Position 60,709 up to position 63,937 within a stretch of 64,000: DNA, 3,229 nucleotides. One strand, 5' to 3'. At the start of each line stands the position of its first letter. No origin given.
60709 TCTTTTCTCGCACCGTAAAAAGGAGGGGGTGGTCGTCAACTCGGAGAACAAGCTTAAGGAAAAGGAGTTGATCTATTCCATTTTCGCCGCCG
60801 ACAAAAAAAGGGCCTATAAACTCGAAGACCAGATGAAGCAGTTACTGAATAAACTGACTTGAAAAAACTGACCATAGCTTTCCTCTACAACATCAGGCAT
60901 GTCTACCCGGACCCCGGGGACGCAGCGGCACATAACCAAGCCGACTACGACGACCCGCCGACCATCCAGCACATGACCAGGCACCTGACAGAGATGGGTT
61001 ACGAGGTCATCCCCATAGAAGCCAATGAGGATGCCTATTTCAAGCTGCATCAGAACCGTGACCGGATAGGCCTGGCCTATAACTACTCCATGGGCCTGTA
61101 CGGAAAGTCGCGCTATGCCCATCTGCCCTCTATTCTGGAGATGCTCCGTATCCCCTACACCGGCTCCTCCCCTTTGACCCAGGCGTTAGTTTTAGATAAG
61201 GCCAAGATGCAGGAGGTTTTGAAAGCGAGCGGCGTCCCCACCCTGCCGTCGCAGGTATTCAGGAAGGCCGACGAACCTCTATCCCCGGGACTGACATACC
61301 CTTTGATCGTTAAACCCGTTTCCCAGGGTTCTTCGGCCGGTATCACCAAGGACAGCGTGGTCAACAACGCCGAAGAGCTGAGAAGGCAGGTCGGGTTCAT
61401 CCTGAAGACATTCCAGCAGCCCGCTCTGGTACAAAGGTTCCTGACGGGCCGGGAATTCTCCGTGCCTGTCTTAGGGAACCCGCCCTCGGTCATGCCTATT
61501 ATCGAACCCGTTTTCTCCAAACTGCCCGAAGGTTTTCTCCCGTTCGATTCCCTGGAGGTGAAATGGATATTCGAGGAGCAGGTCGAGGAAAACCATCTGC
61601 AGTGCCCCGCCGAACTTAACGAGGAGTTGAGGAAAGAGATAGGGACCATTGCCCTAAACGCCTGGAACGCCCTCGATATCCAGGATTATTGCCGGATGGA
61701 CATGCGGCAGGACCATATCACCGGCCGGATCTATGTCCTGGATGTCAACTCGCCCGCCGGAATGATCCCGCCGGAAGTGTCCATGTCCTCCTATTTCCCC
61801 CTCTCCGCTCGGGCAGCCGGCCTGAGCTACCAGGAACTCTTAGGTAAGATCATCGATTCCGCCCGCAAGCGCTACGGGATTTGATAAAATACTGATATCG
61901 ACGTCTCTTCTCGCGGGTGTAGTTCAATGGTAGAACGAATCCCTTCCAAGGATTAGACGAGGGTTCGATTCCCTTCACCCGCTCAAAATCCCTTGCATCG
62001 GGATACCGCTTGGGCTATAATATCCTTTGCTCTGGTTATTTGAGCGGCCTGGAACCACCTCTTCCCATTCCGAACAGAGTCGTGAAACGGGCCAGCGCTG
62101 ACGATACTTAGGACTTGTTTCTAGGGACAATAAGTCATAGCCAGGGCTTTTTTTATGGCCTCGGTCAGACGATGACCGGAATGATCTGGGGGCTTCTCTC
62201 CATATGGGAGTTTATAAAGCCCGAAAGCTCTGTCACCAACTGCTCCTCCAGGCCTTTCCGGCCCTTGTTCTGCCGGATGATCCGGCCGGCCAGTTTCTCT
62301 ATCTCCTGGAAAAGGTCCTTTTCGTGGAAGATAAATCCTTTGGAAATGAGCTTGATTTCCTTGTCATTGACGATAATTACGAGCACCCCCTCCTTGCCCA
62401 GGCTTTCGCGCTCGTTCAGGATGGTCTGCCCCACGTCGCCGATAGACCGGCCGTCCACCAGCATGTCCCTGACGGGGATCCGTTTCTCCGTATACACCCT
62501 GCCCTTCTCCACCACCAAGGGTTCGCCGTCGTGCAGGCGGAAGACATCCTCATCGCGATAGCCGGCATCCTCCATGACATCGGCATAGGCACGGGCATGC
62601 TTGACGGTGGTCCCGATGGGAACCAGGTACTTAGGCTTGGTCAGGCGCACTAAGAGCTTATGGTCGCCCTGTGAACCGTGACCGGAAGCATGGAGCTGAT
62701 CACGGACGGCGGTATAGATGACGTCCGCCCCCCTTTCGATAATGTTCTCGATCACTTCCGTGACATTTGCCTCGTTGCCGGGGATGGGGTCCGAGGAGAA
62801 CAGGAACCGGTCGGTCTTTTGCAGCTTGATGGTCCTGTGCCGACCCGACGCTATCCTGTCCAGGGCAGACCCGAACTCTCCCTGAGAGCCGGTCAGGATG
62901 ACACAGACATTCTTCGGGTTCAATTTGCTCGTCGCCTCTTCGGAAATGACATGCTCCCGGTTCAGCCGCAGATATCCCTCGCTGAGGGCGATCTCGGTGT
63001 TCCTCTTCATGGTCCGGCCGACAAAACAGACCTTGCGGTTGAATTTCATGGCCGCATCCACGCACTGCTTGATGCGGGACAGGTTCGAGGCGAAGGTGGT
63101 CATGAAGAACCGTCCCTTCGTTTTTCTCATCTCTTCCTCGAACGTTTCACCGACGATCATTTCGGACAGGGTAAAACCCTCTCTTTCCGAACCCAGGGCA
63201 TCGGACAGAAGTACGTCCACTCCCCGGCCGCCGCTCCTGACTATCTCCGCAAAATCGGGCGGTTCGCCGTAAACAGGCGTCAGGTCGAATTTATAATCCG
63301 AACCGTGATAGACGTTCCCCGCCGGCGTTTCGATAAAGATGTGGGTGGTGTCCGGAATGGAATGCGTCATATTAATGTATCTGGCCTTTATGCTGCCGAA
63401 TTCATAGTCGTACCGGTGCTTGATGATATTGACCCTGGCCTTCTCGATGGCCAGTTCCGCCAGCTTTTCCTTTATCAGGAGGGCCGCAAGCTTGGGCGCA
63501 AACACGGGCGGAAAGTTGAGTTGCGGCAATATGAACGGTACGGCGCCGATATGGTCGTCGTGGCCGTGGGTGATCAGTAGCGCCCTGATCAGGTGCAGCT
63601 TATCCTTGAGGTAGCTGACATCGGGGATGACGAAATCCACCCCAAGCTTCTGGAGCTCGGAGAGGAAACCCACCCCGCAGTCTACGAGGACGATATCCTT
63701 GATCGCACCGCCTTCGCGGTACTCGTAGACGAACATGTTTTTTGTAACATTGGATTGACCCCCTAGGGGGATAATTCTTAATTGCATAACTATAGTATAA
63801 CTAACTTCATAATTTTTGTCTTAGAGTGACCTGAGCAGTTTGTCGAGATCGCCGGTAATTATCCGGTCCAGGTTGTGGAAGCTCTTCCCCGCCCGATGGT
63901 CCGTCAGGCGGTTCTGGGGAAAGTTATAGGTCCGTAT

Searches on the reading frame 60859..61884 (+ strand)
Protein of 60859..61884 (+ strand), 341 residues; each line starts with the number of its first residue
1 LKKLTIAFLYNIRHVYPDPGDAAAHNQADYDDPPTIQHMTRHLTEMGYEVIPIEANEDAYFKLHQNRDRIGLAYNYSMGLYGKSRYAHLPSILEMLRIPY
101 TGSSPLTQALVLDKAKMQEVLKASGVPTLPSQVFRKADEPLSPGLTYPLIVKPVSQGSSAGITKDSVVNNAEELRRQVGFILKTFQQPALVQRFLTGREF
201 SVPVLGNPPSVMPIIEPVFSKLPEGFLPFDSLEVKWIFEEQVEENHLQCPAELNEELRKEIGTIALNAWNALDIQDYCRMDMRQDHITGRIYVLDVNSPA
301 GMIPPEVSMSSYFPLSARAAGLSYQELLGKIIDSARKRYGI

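Call 46: search_protein_families(library=ncbifam, proteins=[window:60859-61884:+], max_evalue=0.00001)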
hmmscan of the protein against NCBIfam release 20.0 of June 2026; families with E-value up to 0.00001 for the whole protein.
window:60859-61884:+ (341 aa): 32 families (the best 25 are shown)
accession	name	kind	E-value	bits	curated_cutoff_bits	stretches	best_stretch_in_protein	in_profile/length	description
NF002378.0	PRK01372.1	subfamily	3e-45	154.2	243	1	38-337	29-303/305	D-alanine--D-alanine ligase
TIGR01205.1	D_ala_D_alaTIGR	subfamily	2.1e-37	128.8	245.65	1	88-335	81-317/318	D-alanine--D-alanine ligase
NF002528.0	PRK01966.1-4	subfamily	5e-29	101.3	262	1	92-338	120-361/366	D-alanine--D-alanine ligase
NF011169.0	PRK14571.1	equivalog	4.6e-28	98.4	404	1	38-337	23-297/300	D-alanyl-alanine synthetase A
NF002526.0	PRK01966.1-2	equivalog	5.9e-25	87.9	449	1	89-339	111-351/362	D-alanine--D-alanine ligase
NF002527.0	PRK01966.1-3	equivalog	2.6e-23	82.8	310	1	87-336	92-329/332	D-alanine--D-alanine ligase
NF000091.3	D_ala_D_ser_VanG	exception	4.1e-23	81.8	495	1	89-334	111-342/344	D-alanine--D-serine ligase VanG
NF002525.0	PRK01966.1-1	equivalog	1.1e-22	80.5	457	1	88-338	115-353/364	D-alanine--D-alanine ligase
NF011170.0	PRK14572.1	equivalog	9.5e-22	77.5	489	1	83-335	100-345/351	D-alanyl-alanine synthetase A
NF000206.1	D_ala_D_lac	equivalog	3.1e-21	75.8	550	1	89-334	108-339/342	D-alanine--(R)-lactate ligase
NF012217.1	D_ala_D_lac_VanA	exception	1.5e-20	73.7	775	1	80-335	98-340/343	D-alanine--(R)-lactate ligase VanA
NF000470.1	D_ala_D_lac_VanM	exception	3.5e-20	72.6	760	1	80-335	98-340/343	D-alanine--(R)-lactate ligase VanM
NF002529.0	PRK01966.1-5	equivalog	1.9e-19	69.8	472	1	91-338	105-339/348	D-alanine--D-alanine ligase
NF000207.3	D_ala_D_ser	equivalog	6.3e-19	68.3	520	1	86-336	104-340/342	D-alanine--D-serine ligase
NF012215.1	D_ala_D_lac_VanD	exception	1.5e-18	67.2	700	1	89-337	108-342/343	D-alanine--(R)-lactate ligase VanD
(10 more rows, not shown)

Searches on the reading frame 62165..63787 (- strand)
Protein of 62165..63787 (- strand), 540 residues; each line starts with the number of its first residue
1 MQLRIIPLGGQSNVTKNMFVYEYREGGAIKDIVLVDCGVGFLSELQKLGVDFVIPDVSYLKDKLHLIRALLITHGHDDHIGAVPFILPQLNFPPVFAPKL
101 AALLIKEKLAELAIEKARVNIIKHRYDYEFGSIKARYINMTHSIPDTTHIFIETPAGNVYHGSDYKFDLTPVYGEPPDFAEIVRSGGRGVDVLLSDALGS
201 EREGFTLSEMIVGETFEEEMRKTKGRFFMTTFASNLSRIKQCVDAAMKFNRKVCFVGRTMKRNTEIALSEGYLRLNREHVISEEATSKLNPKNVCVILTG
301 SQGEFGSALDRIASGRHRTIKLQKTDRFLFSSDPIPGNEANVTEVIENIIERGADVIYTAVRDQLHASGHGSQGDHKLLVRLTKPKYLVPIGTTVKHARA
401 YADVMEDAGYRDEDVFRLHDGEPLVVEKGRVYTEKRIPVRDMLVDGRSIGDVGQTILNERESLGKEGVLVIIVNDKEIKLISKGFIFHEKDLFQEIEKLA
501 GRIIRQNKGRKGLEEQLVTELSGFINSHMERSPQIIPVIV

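Call 25: search_protein_families(library=ncbifam, proteins=[window:62165-63787:-], max_evalue=1e-10)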
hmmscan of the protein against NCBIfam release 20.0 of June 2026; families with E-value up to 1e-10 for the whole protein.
window:62165-63787:- (540 aa): 2 families
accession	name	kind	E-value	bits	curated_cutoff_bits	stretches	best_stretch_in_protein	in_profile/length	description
NF047419.1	RNase_J1_RnjA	exception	1.8e-148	495.7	820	1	4-540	3-547/549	ribonuclease J1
TIGR00649.1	MG423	subfamily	4.6e-134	447.8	400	1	4-539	2-545/546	RNase J family beta-CASP ribonuclease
